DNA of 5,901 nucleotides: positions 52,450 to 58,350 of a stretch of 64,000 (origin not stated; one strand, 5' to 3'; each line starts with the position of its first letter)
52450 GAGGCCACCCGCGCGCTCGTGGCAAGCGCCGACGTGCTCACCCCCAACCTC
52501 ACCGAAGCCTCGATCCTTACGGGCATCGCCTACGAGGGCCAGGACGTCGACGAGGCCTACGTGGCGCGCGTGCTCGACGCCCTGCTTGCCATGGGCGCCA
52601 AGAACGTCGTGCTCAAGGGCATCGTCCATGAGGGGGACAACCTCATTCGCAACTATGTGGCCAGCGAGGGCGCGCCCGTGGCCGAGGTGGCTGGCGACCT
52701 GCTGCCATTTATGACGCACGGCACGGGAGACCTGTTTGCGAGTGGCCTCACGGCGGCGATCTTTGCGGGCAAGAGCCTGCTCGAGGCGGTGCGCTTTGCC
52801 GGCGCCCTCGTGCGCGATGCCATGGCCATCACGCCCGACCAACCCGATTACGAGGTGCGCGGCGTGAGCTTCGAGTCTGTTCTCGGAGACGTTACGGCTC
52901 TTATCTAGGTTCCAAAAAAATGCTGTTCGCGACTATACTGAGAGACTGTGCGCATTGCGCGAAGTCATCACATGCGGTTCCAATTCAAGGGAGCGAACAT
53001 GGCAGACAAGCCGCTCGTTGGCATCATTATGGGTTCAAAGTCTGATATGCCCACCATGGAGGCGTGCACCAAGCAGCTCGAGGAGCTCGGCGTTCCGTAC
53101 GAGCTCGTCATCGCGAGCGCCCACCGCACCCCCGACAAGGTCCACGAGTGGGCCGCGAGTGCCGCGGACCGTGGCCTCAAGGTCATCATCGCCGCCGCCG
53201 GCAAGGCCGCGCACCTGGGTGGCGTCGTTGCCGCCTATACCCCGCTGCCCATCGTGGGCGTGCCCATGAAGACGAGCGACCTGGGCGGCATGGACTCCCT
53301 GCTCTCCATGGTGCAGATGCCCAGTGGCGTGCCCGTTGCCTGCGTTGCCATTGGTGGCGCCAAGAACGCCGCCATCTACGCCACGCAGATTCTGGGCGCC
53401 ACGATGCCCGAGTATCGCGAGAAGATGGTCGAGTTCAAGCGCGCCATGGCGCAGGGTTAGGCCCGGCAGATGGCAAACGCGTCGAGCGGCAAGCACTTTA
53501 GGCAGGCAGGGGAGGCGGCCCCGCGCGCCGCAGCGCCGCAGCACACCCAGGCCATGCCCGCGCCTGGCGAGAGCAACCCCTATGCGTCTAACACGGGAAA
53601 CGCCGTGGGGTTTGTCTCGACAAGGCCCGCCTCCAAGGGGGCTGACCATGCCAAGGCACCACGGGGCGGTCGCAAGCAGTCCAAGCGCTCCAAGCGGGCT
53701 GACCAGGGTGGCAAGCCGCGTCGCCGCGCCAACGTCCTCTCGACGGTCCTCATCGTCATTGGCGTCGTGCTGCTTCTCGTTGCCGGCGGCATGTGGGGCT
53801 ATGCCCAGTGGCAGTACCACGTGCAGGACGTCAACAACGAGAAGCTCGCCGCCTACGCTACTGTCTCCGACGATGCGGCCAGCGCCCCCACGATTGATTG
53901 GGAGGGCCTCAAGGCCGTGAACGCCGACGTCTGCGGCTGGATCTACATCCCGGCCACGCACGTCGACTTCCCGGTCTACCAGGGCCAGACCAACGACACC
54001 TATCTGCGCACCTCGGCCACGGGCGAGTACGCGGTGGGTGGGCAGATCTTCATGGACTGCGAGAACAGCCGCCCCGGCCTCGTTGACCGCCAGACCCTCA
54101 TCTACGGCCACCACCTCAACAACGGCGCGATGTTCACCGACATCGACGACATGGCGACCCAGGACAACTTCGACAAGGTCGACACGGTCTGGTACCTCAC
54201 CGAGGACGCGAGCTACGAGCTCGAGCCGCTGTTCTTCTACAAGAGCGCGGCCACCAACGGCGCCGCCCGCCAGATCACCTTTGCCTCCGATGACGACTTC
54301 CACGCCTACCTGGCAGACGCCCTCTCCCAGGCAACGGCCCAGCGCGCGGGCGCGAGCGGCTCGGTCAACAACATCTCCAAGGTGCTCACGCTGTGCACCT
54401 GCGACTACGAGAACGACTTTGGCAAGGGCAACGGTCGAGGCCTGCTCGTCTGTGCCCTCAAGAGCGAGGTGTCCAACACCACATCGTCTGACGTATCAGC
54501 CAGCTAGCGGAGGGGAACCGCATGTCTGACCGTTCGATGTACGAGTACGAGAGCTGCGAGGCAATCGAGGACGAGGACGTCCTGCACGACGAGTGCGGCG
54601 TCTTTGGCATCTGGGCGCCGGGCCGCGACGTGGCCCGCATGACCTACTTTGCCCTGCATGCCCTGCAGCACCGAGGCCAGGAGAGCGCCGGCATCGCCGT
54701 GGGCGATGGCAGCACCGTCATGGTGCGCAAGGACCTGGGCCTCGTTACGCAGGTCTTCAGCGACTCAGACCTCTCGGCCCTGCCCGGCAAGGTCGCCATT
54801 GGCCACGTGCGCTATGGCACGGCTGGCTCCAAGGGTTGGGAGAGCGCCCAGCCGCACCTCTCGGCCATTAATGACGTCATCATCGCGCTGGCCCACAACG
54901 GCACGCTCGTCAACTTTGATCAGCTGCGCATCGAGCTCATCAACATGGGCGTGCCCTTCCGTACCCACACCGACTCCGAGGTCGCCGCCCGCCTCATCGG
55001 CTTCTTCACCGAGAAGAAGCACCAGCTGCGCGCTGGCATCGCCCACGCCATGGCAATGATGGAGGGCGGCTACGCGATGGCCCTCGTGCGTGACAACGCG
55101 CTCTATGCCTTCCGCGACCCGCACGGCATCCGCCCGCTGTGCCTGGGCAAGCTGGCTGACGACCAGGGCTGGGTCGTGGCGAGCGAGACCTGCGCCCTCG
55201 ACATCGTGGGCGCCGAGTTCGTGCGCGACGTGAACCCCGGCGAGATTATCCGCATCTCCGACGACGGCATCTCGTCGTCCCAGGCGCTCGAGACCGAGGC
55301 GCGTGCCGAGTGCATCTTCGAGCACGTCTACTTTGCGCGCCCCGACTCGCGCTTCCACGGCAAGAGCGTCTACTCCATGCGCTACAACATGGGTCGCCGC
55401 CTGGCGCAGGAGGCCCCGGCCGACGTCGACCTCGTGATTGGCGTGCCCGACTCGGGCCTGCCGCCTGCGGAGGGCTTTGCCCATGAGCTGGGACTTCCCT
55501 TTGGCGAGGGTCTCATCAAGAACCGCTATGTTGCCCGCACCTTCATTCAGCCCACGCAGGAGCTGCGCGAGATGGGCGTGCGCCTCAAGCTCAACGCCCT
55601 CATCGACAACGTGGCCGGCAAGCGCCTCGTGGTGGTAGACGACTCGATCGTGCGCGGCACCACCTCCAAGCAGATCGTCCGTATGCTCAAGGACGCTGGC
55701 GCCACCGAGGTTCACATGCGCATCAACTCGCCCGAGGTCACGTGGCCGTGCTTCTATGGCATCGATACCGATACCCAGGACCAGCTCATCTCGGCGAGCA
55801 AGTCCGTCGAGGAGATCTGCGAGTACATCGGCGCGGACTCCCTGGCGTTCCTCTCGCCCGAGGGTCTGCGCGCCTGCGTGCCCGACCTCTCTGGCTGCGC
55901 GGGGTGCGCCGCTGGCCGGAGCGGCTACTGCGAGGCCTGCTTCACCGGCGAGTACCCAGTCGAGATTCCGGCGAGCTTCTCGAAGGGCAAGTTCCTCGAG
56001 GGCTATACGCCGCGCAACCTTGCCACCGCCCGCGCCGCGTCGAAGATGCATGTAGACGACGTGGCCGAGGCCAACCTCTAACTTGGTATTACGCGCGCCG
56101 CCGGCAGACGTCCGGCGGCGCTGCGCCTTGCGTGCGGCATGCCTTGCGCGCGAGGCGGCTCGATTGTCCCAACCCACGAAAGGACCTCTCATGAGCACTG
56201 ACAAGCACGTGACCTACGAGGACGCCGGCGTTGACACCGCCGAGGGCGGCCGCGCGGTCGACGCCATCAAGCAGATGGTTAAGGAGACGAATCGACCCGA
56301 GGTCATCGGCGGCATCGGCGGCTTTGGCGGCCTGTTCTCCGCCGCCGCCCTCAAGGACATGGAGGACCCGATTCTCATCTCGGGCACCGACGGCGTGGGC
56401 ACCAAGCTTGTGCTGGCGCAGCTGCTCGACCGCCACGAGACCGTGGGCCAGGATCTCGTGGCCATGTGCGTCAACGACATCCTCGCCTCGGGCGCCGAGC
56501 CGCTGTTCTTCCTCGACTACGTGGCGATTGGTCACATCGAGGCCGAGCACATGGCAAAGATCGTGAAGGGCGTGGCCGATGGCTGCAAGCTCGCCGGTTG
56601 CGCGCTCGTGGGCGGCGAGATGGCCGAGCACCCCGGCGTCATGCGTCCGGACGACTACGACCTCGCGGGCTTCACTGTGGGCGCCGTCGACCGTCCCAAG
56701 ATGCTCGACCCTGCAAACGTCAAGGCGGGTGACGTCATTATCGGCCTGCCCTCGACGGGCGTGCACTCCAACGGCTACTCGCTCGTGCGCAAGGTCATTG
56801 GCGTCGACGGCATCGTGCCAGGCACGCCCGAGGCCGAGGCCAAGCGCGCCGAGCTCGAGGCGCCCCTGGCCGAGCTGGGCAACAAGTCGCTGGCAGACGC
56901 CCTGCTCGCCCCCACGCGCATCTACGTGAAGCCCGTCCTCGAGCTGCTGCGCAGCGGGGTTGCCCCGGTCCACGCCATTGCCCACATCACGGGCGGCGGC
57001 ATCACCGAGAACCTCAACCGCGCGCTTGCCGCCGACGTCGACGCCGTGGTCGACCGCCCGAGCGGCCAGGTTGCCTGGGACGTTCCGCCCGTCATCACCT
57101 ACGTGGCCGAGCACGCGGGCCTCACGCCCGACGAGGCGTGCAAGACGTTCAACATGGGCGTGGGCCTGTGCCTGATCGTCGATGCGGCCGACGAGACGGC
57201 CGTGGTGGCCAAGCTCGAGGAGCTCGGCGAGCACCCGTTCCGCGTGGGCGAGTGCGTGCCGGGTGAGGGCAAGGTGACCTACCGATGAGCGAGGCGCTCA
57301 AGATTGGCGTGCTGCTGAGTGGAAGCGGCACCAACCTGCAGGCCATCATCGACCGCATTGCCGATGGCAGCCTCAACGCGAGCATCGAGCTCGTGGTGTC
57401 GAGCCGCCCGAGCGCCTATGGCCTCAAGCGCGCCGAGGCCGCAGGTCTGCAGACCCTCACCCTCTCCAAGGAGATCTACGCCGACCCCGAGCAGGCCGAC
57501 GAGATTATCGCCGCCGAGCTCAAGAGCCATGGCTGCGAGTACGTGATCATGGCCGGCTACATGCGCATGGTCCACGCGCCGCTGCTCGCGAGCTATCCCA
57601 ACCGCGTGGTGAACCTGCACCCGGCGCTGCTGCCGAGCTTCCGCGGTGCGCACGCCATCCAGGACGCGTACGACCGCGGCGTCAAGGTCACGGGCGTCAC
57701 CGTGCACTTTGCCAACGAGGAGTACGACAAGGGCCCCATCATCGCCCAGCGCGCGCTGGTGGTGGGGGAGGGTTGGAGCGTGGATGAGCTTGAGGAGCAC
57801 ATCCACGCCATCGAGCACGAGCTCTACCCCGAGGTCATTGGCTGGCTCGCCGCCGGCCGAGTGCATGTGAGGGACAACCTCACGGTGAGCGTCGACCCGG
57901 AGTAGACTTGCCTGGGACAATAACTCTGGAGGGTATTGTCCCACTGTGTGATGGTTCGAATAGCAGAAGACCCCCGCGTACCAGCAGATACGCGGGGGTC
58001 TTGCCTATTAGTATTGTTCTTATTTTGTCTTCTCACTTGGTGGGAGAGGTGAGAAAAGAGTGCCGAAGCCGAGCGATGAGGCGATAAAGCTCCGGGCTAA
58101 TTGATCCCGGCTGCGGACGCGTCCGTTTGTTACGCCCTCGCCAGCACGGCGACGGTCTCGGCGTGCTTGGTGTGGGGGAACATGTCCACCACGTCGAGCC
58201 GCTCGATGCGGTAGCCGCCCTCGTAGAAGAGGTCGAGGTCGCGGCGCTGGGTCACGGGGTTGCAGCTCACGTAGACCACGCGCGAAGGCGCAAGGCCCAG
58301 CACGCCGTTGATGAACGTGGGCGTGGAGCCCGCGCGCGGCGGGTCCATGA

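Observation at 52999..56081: Class-B-like sortase gene embedded in the purine biosynthesis operon (purE-srtB-purF-purM-purN)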

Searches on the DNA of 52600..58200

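Call 62: search_rna_families(source=window, start=52600, end=58200, threshold=evalue, max_evalue=1)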
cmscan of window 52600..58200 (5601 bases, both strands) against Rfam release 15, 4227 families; matches with E-value up to 1: 0.
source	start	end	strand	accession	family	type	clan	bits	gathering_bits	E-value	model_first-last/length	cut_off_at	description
